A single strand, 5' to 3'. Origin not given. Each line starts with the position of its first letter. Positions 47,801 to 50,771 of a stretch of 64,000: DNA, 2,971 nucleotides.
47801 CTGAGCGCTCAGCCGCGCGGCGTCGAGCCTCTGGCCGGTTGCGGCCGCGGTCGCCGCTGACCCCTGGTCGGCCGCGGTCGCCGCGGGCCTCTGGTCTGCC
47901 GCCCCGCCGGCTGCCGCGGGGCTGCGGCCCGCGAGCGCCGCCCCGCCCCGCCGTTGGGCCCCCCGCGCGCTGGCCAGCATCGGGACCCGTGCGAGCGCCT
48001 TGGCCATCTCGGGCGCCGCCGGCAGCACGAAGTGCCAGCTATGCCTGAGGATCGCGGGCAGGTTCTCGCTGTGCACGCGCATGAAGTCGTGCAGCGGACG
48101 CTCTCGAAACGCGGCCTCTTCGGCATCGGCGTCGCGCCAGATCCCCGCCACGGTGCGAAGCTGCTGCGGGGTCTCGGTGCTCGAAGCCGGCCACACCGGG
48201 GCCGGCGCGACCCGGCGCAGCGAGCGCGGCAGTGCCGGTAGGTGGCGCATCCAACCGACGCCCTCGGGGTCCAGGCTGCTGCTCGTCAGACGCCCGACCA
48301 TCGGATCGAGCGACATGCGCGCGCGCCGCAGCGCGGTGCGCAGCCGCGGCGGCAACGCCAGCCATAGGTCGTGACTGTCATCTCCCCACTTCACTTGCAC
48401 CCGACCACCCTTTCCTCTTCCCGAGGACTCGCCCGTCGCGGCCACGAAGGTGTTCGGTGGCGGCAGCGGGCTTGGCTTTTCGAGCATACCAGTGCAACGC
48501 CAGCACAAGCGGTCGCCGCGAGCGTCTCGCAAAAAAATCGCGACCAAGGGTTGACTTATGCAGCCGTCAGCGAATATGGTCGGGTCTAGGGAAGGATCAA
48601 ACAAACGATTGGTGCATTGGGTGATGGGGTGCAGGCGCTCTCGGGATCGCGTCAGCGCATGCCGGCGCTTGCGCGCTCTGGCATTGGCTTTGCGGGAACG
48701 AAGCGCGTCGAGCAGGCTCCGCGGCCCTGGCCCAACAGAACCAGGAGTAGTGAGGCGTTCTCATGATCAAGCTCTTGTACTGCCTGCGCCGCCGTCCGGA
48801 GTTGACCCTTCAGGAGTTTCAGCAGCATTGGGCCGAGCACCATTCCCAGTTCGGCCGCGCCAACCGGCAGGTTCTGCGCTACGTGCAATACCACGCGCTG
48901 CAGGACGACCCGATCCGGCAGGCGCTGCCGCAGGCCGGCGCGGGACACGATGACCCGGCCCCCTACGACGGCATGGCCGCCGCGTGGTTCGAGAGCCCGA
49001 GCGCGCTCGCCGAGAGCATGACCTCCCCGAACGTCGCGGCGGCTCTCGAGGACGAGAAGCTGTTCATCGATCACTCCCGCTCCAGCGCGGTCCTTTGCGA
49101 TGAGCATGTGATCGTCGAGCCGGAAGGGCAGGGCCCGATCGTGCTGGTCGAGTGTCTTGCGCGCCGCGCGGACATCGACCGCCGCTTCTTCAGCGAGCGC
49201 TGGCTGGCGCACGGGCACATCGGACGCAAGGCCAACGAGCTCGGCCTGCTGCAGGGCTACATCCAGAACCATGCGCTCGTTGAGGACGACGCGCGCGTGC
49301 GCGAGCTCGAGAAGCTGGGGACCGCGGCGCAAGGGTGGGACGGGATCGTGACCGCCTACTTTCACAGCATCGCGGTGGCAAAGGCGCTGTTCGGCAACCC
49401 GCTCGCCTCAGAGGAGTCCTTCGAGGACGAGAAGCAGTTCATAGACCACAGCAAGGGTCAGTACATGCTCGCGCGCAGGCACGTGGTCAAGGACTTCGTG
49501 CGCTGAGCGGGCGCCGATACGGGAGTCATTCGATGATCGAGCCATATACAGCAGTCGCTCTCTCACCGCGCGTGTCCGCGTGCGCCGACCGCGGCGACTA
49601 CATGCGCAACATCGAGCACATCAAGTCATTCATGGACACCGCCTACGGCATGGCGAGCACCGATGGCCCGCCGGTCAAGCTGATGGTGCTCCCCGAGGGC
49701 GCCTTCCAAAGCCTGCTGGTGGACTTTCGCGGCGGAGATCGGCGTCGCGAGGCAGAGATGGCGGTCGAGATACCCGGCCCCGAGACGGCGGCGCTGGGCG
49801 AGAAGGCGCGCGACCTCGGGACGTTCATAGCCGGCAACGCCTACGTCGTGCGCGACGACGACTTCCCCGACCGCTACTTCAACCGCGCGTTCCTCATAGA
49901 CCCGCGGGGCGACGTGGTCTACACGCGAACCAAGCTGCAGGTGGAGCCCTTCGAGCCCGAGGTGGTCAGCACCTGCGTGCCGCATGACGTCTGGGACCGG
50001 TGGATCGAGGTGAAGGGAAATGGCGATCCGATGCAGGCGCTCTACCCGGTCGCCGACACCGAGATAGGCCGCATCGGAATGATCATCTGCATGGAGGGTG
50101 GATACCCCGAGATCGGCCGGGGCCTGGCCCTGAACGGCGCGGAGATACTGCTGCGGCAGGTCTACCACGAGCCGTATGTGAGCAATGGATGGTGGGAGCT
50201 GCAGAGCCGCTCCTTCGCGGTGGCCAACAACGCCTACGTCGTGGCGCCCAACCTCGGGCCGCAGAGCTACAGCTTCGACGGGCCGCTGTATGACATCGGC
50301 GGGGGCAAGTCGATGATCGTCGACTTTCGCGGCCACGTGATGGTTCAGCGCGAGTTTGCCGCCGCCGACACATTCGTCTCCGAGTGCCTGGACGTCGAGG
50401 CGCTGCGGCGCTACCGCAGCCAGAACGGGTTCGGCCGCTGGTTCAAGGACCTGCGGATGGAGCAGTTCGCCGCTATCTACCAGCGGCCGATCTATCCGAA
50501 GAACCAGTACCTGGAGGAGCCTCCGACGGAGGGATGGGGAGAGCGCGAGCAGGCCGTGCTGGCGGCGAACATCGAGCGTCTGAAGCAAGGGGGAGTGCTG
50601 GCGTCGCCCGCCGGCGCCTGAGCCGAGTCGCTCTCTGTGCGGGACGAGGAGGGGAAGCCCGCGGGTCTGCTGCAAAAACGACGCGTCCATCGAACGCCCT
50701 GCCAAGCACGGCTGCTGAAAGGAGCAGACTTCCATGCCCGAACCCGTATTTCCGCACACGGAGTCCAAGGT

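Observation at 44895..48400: Reductive-dehalogenase-like cobalamin/Fe-S protein coupled to an OYE/FadH enzyme, abutting the mycofactocin cluster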

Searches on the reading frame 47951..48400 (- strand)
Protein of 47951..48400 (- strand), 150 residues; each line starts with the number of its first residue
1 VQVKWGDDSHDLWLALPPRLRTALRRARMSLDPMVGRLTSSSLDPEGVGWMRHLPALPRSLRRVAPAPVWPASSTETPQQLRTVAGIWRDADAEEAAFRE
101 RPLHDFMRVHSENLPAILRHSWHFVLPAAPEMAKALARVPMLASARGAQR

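Call 69: search_protein_representatives(protein=window:47951-48400:-)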
Query: 150 residues. Proteins with E-value up to 0.001 (for the whole library): 35; up to 1e-10: 5; up to 1e-30: 1. The best 35 are listed.
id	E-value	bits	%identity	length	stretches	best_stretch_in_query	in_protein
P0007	1.8e-32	129.2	47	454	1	11-147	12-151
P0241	6.6e-29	117.6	46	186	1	10-145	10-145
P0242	6.8e-18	81.8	44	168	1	23-142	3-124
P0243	2.8e-15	73.3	39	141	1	21-136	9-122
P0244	3.8e-13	66.4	40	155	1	35-136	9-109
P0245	2.4e-10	57.4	40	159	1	35-134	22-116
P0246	2.7e-09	54.0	38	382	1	36-141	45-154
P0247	5.0e-09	53.1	38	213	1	60-140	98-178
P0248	6.5e-09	52.7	37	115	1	31-134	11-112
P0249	4.7e-08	49.9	42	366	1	48-144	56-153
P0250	1.5e-07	48.3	41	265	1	79-141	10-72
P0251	1.6e-07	48.2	36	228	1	28-142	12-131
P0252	2.1e-07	47.8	35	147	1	49-145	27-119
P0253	2.4e-07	47.6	38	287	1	27-143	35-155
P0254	5.0e-07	46.6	35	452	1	20-140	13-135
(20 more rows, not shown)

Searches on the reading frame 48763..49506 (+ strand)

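Call 7: search_protein_families(library=pfam, proteins=[window:48763-49506:+], max_evalue=0.01)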
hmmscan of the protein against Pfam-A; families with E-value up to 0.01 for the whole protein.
window:48763-49506:+ (247 aa): 1 family
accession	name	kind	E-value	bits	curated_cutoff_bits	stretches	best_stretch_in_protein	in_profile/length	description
PF07110.17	EthD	-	1.6e-25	90.5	22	2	11-105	1-96/96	EthD domain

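Call 8: search_protein_families(library=ncbifam, proteins=[window:48763-49506:+], max_evalue=0.01)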
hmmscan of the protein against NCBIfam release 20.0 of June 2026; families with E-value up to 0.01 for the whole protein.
window:48763-49506:+ (247 aa): 1 family
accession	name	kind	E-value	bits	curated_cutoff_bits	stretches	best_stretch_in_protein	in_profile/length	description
TIGR02118.1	TIGR02118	subfamily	1.8e-06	28.5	30.5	1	1-105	1-92/103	EthD family reductase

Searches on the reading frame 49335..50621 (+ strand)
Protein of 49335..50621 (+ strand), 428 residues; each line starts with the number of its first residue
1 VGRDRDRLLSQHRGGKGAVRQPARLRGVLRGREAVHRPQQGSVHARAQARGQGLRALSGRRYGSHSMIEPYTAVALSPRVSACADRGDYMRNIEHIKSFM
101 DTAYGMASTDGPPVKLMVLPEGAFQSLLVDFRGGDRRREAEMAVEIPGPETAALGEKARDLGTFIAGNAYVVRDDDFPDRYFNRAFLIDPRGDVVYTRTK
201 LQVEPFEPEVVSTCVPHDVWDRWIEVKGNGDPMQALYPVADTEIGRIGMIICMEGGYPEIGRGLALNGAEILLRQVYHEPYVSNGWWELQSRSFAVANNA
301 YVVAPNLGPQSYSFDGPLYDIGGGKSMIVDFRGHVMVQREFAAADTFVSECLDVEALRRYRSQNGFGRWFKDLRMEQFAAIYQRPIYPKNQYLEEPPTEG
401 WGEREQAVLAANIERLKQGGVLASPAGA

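Call 7: search_protein_families(library=pfam, proteins=[window:49335-50621:+], max_evalue=0.01)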
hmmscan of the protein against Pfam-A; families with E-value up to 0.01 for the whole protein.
window:49335-50621:+ (428 aa): 1 family
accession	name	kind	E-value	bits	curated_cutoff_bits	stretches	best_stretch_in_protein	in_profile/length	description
PF00795.27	CN_hydrolase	-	7.6e-27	94.7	23.2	1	109-346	31-241/256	Carbon-nitrogen hydrolase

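Call 8: search_protein_families(library=ncbifam, proteins=[window:49335-50621:+], max_evalue=0.01)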
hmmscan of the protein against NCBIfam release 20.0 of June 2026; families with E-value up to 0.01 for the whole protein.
window:49335-50621:+ (428 aa): 8 families
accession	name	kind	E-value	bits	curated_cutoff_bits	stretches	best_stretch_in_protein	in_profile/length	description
NF009803.0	PRK13287.1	equivalog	4e-16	58.7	406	1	78-350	21-256/333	formamidase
NF009802.0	PRK13286.1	equivalog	5.8e-15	55.1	427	1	94-338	33-245/345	aliphatic amidase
TIGR03381.1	agmatine_aguB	equivalog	3.4e-12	46.3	410.25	1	237-378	135-276/279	N-carbamoylputrescine amidase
NF043013.1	DeGluthAmidYersProt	equivalog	3.9e-09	36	500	1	114-363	35-261/278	deaminated glutathione amidase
NF040852.1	nitrile_Arch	equivalog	1.2e-06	27.8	500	1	237-274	131-168/262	nitrilase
NF033621.1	de_GSH_amidase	exception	2.3e-06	27.2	355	1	232-361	126-244/260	deaminated glutathione amidase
TIGR04048.1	nitrile_sll0784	equivalog_domain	0.0036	16.3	502.6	0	133-258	62-165/301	Nit6803 family nitrilase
TIGR00546.1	lnt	equivalog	0.0039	16.4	132.9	1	107-273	192-345/395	apolipoprotein N-acyltransferase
